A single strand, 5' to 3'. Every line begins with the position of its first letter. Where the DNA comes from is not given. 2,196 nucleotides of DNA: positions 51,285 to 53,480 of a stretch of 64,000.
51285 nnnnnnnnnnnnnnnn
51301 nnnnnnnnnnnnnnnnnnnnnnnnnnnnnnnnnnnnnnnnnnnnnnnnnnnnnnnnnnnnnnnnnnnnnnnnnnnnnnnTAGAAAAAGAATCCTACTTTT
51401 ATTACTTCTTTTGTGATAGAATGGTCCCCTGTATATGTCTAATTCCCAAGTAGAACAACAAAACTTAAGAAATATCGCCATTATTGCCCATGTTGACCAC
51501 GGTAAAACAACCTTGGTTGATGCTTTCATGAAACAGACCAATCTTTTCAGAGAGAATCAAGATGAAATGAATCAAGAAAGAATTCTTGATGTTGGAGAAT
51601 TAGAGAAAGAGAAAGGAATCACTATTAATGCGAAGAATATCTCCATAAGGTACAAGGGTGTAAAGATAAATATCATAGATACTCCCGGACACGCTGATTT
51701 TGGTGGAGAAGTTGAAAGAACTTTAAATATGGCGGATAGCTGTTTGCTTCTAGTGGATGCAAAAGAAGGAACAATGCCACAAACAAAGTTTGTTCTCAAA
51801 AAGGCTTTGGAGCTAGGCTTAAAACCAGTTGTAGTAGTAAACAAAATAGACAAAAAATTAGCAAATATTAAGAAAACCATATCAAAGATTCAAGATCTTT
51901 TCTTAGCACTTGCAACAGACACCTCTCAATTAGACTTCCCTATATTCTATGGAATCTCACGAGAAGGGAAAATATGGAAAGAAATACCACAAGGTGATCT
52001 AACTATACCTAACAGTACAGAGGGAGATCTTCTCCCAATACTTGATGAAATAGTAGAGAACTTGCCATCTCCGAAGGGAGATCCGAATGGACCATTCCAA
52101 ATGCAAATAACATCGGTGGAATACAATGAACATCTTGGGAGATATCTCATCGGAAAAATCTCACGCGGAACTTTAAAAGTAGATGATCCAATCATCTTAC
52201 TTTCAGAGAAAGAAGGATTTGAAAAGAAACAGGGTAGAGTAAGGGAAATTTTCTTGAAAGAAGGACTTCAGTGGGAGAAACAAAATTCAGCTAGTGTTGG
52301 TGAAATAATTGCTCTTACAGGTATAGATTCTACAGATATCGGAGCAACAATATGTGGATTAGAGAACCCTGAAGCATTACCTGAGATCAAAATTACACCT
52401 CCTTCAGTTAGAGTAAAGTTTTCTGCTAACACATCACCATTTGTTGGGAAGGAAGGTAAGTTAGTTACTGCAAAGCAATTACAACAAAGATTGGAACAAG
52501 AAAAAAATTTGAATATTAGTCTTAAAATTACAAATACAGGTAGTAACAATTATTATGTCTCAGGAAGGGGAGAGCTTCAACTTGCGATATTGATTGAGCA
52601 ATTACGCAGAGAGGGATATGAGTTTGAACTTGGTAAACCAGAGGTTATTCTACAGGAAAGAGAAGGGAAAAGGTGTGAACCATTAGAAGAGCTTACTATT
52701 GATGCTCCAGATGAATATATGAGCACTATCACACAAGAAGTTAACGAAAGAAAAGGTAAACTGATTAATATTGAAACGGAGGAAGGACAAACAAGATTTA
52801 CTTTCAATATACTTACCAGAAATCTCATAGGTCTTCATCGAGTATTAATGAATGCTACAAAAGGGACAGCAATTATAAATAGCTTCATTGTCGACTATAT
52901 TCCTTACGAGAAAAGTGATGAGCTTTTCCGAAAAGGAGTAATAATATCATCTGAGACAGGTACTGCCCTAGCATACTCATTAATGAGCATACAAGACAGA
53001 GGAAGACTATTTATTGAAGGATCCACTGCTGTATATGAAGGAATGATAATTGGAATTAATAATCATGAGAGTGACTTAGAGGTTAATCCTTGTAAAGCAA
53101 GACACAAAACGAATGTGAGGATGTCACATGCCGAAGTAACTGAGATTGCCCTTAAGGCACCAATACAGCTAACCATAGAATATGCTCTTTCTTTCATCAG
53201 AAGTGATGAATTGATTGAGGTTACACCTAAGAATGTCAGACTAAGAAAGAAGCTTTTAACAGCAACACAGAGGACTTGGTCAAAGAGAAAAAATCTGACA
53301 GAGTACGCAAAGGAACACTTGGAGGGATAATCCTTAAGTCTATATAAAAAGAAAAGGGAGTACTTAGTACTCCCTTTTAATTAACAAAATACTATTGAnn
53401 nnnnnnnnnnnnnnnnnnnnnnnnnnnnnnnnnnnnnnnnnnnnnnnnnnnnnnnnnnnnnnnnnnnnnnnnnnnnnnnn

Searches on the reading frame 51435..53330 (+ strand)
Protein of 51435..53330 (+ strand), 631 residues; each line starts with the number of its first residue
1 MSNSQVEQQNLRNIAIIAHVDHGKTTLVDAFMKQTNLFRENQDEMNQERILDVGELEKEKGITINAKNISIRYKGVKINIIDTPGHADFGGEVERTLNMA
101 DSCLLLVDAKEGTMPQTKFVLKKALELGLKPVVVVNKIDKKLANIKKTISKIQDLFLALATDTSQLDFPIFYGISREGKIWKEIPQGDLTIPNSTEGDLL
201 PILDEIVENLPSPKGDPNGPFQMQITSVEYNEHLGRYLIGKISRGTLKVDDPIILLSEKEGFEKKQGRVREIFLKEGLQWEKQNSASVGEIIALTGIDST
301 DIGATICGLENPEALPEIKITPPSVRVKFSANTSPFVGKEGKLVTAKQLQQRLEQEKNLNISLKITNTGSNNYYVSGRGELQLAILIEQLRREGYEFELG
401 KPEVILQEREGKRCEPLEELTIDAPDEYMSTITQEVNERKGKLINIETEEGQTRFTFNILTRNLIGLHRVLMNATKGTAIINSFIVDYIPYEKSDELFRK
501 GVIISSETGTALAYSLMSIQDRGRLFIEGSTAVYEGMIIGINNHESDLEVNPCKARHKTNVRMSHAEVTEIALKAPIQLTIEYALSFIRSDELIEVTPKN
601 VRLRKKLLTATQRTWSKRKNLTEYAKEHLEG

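Call 37: search_protein_families(library=ncbifam, proteins=[window:51435-53330:+], max_evalue=1e-10)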
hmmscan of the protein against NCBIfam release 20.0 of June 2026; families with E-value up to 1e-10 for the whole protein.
window:51435-53330:+ (631 aa): 32 families (the best 25 are shown)
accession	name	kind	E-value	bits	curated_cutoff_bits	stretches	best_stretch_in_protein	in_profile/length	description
TIGR01394.1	TypA_BipA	equivalog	7.5e-226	751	757.3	1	11-613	1-592/594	translational GTPase TypA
NF007583.0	PRK10218.1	equivalog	1.3e-160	535.4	1260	1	9-619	3-603/607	ribosome-dependent GTPase TypA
TIGR00490.1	aEF-2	equivalog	7.3e-57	192.9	738.45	1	8-166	16-176/720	elongation factor EF-2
NF009381.0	PRK12740.1-5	subfamily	1.4e-51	175.8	583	2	5-157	3-155/692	elongation factor G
TIGR01393.1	lepA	equivalog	3.5e-49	167.7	533.9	1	10-155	2-149/595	translation elongation factor 4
TIGR00484.1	EF-G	equivalog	6.7e-47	160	659.4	1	5-169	4-165/691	elongation factor G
NF012153.1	tet_protect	equivalog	5.4e-43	147.1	775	1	13-155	2-144/614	tetracycline resistance ribosomal protection protein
NF009377.1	PRK12740.1-1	equivalog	1.8e-36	125.8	890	1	7-156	9-158/700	elongation factor G-like protein EF-G2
NF000120.3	47473_otr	exception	2.3e-31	109.1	900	1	13-155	4-146/608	tetracycline resistance ribosomal protection protein Otr(A)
NF009891.0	PRK13351.1-1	equivalog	6.2e-31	107.7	597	1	6-156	4-154/681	elongation factor G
NF009379.0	PRK12740.1-3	equivalog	6e-29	101.1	513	1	7-155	4-152/674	elongation factor G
NF033148.1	tet_protect_M_W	exception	1.7e-28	99.4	1100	1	11-154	3-146/639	TetM/TetW/TetO/TetS family tetracycline resistance ribosomal protection protein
NF012154.0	tet_protect_Q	exception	1.1e-27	96.6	1425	1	10-151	2-143/638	tetracycline resistance ribosomal protection protein Tet(Q)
NF058620.1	EFG2_Bacteroid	exception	6.1e-27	94.3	1000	1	8-174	6-169/717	elongation factor G2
NF001964.0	PRK00741.1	equivalog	7.1e-26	90.7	473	1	4-175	5-177/529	peptide chain release factor 3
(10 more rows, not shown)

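Call 55: find_homologous_proteins(query=window:51435-53330:+, max_evalue=1e-150)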
Query window:51435-53330:+ (631 aa): 6604 proteins with E <= 1e-150 among 8000 candidates; the best 120 are listed.
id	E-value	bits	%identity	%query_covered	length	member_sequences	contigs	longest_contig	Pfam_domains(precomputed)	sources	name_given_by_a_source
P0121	0.0e+0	1388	100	100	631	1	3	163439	PF21018.3,PF01926.30,PF00679.31,PF00009.34,PF03144.32,PF22042.3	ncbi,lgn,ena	-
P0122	0.0e+0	1386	100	100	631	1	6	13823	PF21018.3,PF01926.30,PF00679.31,PF00009.34,PF03144.32,PF22042.3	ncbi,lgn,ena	-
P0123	0.0e+0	1385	100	100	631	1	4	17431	PF21018.3,PF01926.30,PF00679.31,PF00009.34,PF03144.32,PF22042.3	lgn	-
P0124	0.0e+0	1384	100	100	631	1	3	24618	PF21018.3,PF01926.30,PF00679.31,PF00009.34,PF03144.32,PF22042.3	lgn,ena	-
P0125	0.0e+0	1382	100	100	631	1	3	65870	PF21018.3,PF01926.30,PF00679.31,PF00009.34,PF03144.32,PF22042.3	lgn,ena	-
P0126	0.0e+0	1381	99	100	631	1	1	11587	PF21018.3,PF01926.30,PF00679.31,PF00009.34,PF03144.32,PF22042.3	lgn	-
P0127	0.0e+0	1381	99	100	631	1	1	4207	PF21018.3,PF01926.30,PF00679.31,PF00009.34,PF03144.32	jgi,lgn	-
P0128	0.0e+0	1380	99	100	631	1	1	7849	PF21018.3,PF01926.30,PF00679.31,PF00009.34,PF03144.32,PF22042.3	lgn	-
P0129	0.0e+0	1370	99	100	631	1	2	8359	PF21018.3,PF01926.30,PF00679.31,PF00009.34,PF03144.32,PF22042.3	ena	-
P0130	0.0e+0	1348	100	97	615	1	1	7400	PF21018.3,PF01926.30,PF00679.31,PF00009.34,PF03144.32,PF22042.3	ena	-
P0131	0.0e+0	1235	87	100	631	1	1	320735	PF21018.3,PF01926.30,PF00679.31,PF00009.34,PF03144.32,PF22042.3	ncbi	ncbi:MAG: GTP-binding protein [Candidatus Dojkabacteria bacterium]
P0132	0.0e+0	1224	87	100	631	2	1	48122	PF21018.3,PF01926.30,PF00679.31,PF00009.34,PF03144.32,PF22042.3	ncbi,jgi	jgi:GTP-binding protein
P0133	0.0e+0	1210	86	100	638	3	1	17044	PF21018.3,PF01926.30,PF00679.31,PF00009.34,PF03144.32,PF22042.3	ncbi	-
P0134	0.0e+0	1201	84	100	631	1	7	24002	PF21018.3,PF01926.30,PF00679.31,PF00009.34,PF03144.32,PF22042.3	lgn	-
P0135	0.0e+0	1199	84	100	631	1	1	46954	PF21018.3,PF01926.30,PF00679.31,PF00009.34,PF03144.32,PF22042.3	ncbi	-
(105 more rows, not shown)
